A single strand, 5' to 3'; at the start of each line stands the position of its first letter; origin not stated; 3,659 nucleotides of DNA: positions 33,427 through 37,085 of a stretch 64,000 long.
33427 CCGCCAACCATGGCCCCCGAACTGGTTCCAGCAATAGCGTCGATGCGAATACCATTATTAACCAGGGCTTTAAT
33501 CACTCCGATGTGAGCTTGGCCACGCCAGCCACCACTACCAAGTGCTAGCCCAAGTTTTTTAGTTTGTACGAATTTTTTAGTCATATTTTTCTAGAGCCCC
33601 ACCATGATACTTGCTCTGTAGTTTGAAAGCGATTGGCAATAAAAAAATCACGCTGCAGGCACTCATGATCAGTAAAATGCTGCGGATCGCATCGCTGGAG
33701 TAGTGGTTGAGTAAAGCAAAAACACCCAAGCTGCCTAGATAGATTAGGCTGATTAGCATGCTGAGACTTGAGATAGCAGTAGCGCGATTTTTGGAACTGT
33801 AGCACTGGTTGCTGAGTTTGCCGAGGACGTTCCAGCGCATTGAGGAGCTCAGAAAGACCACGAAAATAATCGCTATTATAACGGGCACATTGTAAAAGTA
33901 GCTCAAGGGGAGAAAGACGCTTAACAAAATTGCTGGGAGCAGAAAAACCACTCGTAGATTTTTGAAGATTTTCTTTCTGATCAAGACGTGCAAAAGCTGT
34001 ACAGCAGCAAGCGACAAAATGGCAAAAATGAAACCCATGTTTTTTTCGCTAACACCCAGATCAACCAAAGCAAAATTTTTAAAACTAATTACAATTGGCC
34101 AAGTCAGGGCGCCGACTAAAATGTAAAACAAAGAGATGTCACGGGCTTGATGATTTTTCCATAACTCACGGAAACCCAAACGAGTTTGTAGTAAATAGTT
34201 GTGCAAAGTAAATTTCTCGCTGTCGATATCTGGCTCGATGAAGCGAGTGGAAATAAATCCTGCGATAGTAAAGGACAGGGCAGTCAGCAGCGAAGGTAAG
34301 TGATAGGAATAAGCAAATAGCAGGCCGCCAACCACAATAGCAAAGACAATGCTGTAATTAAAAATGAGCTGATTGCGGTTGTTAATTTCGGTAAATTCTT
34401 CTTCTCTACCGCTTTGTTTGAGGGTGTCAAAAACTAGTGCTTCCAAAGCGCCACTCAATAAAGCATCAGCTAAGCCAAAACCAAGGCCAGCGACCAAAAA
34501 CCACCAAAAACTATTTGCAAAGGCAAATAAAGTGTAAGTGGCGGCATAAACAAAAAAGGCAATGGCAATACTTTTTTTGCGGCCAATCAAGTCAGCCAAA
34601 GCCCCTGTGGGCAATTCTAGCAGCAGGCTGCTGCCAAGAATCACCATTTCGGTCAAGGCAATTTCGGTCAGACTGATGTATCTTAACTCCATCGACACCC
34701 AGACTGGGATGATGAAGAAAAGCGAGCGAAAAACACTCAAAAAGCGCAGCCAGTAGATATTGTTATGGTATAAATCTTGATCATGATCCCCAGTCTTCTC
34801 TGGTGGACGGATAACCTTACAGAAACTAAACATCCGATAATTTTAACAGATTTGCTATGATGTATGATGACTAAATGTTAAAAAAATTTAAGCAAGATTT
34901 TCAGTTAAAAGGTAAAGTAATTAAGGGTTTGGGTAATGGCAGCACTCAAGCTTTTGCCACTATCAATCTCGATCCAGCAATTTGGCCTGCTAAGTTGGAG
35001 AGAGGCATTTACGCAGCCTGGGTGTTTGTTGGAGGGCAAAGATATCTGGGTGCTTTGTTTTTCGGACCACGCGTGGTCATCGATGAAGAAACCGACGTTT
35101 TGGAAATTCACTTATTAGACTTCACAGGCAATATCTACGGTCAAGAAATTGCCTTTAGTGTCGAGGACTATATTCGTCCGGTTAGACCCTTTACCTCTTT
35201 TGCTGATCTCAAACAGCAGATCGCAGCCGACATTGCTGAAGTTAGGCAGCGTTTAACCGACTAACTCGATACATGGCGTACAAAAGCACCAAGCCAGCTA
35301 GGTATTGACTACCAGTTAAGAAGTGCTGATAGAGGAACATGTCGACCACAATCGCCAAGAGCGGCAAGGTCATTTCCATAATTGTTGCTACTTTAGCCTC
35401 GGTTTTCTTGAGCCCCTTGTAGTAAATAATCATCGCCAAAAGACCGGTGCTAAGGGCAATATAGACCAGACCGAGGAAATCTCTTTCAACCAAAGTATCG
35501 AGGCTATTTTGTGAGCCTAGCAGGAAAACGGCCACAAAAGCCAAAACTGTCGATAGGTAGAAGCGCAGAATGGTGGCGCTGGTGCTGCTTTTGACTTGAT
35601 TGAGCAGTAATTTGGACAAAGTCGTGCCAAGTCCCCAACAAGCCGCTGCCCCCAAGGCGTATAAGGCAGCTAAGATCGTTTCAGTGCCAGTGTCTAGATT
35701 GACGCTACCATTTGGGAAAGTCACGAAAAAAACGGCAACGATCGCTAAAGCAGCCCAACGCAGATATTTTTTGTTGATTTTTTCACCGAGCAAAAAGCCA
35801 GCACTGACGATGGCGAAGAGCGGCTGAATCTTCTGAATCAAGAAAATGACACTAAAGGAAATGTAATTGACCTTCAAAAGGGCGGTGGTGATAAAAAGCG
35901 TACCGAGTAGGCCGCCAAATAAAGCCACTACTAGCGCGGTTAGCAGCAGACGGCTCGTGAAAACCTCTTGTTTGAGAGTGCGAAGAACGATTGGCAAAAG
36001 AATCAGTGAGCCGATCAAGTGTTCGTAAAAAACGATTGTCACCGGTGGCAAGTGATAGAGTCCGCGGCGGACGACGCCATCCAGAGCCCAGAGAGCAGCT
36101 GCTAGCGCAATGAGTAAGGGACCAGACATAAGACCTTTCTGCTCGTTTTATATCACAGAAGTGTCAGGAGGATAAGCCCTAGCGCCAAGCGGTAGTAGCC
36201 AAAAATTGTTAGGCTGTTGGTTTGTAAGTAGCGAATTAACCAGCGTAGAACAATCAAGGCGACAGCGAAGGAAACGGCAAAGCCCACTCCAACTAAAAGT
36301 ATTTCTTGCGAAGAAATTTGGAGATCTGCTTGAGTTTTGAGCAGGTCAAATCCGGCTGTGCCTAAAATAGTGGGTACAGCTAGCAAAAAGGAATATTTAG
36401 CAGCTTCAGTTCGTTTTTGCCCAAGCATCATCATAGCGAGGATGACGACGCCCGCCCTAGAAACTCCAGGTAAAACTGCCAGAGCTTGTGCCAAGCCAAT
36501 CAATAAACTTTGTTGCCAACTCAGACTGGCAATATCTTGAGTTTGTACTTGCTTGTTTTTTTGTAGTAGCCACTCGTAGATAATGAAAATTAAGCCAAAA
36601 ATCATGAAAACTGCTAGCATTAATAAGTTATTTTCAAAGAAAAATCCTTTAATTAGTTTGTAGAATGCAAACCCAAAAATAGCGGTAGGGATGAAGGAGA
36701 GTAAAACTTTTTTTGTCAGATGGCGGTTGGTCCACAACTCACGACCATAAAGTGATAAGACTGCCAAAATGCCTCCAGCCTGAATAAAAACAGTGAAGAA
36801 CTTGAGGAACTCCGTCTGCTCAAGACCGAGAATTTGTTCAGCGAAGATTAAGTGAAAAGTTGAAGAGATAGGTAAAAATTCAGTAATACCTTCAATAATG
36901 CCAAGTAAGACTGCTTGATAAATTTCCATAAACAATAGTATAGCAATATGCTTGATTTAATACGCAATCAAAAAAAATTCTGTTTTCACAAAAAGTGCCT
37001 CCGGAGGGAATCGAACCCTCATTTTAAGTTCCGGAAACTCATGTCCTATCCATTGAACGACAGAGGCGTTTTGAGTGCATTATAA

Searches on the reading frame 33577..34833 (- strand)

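Call 25: search_protein_families(library=pfam, proteins=[window:33577-34833:-], max_evalue=0.001)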
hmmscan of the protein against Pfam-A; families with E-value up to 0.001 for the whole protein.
window:33577-34833:- (418 aa): 1 family
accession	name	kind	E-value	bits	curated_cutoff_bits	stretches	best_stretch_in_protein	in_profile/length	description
PF07690.21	MFS_1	-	1.8e-18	67.1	33.4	1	38-327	15-305/347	Major Facilitator Superfamily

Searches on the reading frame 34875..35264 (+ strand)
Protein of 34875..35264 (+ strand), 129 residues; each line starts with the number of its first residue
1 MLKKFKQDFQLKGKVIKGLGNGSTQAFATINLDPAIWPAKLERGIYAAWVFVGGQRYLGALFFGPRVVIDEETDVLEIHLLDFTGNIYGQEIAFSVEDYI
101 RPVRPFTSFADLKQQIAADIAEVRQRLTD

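Call 25: search_protein_families(library=pfam, proteins=[window:34875-35264:+], max_evalue=0.001)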
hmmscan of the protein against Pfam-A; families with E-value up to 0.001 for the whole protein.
window:34875-35264:+ (129 aa): 1 family
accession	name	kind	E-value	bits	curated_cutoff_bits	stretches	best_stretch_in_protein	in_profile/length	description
PF01687.23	Flavokinase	-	4.9e-28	98.3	19.6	1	7-126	3-123/124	Riboflavin kinase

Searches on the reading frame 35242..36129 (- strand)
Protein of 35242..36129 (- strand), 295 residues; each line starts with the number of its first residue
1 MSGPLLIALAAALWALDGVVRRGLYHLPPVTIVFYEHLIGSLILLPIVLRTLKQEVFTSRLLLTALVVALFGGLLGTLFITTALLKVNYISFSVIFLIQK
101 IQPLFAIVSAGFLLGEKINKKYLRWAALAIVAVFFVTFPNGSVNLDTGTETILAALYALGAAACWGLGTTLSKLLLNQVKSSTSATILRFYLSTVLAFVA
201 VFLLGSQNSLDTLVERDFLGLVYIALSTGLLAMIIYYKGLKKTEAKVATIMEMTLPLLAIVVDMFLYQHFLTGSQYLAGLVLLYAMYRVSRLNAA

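Call 25: search_protein_families(library=pfam, proteins=[window:35242-36129:-], max_evalue=0.001)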
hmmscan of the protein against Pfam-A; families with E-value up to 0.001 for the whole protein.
window:35242-36129:- (295 aa): 1 family
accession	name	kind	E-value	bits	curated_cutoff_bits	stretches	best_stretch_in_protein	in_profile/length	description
PF00892.27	EamA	-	9.1e-33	113.9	28.2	2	154-287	3-131/135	EamA-like transporter family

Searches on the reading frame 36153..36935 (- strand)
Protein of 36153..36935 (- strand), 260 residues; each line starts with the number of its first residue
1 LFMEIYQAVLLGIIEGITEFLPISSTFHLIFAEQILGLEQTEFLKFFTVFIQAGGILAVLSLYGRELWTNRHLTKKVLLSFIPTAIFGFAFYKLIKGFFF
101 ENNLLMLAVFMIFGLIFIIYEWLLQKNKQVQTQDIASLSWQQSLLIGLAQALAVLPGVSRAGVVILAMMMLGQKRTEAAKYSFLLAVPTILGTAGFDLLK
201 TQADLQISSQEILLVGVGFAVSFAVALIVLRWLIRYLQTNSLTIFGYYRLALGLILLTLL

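Call 25: search_protein_families(library=pfam, proteins=[window:36153-36935:-], max_evalue=0.001)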
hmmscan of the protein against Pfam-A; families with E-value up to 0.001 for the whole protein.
window:36153-36935:- (260 aa): 1 family
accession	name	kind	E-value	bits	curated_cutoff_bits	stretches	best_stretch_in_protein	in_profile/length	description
PF02673.24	BacA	-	2.7e-67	227.6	33.4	1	8-255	1-257/257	Bacitracin resistance protein BacA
